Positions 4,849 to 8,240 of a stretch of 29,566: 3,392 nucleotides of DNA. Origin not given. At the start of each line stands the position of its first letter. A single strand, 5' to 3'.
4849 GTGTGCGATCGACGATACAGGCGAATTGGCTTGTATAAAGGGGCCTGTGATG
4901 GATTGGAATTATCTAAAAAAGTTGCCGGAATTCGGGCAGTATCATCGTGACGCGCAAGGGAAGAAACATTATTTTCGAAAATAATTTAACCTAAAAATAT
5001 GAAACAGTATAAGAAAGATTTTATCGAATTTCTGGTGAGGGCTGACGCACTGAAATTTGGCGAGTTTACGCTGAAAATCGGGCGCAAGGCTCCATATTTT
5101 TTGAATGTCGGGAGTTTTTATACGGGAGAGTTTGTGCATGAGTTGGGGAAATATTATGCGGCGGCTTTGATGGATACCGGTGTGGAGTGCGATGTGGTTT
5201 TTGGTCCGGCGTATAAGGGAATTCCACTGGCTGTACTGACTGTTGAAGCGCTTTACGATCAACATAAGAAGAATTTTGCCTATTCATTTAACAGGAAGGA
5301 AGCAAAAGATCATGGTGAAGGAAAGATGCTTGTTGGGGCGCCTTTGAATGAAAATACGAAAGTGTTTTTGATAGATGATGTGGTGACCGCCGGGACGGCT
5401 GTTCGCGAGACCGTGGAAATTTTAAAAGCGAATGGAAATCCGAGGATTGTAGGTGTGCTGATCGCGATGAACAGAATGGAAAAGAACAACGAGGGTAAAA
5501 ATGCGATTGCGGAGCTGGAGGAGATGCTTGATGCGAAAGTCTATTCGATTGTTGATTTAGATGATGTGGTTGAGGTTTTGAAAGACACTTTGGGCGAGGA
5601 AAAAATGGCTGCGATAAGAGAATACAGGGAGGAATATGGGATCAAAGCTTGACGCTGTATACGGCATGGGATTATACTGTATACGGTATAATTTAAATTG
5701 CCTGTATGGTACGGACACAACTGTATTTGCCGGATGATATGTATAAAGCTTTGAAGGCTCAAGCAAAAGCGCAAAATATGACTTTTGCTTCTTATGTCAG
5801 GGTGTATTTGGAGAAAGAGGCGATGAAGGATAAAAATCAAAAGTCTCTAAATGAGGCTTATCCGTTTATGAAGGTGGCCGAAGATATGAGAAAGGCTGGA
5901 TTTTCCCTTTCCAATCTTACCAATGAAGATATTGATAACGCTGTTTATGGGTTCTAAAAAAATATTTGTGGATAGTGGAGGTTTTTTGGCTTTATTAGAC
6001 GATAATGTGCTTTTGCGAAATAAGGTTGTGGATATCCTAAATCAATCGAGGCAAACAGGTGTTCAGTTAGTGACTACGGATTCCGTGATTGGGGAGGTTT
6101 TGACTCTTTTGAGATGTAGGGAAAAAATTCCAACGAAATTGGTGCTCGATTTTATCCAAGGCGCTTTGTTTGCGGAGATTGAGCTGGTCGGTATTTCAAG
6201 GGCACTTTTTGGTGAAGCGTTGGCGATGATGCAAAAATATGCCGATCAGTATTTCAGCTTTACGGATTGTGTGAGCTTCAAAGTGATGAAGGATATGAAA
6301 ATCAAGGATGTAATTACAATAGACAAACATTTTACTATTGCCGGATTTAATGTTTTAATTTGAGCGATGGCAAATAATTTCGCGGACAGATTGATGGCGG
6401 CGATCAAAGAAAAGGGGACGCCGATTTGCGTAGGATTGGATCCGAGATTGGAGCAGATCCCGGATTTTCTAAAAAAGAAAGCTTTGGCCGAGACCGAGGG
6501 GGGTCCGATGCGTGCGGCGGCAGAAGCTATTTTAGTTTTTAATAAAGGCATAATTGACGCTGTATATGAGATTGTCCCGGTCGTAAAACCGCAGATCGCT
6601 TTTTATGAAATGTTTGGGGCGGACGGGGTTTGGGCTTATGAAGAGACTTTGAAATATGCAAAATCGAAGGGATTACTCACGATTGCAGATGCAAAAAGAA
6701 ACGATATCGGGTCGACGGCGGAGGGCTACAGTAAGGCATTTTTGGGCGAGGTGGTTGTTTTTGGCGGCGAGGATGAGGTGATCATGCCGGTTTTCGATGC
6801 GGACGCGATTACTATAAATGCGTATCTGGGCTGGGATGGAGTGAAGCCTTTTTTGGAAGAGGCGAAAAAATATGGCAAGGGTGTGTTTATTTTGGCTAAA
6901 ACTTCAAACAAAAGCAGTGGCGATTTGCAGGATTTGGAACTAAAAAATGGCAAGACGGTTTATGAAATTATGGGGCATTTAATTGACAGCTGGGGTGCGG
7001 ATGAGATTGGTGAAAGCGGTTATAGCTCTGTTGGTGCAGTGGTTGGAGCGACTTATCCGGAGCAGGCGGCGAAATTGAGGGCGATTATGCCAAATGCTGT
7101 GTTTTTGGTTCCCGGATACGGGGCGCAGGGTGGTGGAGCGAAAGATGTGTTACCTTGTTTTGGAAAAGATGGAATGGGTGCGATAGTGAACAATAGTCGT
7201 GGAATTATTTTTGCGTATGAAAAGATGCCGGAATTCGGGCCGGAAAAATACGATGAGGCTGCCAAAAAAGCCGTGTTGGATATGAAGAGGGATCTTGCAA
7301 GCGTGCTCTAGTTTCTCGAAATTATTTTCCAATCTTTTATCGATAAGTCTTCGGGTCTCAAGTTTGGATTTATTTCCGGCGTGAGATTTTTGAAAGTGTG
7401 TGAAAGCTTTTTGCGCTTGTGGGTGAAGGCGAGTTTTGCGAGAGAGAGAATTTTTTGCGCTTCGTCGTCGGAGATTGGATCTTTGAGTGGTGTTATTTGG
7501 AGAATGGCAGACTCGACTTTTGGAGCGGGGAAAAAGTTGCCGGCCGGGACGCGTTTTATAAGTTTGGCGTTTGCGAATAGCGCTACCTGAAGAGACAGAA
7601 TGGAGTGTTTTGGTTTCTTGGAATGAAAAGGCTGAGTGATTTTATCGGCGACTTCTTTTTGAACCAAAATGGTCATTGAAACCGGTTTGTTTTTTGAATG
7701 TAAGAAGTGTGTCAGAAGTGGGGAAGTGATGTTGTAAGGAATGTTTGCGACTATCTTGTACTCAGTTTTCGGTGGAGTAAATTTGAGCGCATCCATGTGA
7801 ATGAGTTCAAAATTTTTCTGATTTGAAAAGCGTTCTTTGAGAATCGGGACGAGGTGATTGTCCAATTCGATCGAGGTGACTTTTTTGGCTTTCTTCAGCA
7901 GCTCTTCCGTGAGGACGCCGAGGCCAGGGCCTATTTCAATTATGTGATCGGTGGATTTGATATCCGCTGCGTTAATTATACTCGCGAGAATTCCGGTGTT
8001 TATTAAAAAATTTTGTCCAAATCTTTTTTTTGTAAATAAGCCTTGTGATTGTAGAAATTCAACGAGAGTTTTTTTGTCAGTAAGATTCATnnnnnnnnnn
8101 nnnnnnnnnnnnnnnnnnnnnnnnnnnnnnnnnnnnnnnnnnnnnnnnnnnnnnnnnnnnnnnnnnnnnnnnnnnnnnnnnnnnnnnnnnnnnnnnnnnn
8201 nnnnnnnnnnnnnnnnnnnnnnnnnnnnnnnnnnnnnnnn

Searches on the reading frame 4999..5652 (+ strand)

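Call 79: search_protein_families(library=pfam, proteins=[window:4999-5652:+], max_evalue=0.001)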
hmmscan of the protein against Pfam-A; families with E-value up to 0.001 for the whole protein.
window:4999-5652:+ (217 aa): 1 family
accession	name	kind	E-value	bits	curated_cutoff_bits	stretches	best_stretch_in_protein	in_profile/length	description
PF00156.33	Pribosyltran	-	2.3e-10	40.5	26.3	1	56-166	22-133/158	Phosphoribosyl transferase domain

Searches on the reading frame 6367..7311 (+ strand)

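Call 79: search_protein_families(library=pfam, proteins=[window:6367-7311:+], max_evalue=0.001)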
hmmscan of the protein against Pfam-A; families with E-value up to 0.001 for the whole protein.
window:6367-7311:+ (314 aa): 1 family
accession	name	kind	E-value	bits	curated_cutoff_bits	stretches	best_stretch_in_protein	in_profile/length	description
PF00215.30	OMPdecase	-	9.2e-26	91.5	27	1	19-284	2-212/221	Orotidine 5'-phosphate decarboxylase / HUMPS family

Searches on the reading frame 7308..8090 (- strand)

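Call 5: search_protein_families(library=pfam, proteins=[window:7308-8090:-], max_evalue=0.01)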
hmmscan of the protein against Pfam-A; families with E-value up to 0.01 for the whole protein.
window:7308-8090:- (260 aa): 6 families
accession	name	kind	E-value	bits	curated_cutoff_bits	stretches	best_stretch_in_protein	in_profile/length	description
PF00398.26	RrnaAD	-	7.9e-60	202.6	24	1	21-239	5-229/263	Ribosomal RNA adenine dimethylase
PF13649.12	Methyltransf_25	-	8.9e-06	26.8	27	1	50-116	1-70/97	Methyltransferase domain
PF08241.18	Methyltransf_11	-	0.00064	20.7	21.2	1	52-104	2-54/95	Methyltransferase domain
PF05175.20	MTS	-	0.0014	18.7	23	1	11-120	3-109/170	Methyltransferase small domain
PF05891.18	Methyltransf_PK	-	0.0015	18.5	27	1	42-114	51-126/218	AdoMet dependent proline di-methyltransferase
PF13489.12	Methyltransf_23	-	0.0062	16.7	27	1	42-99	18-87/164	Methyltransferase domain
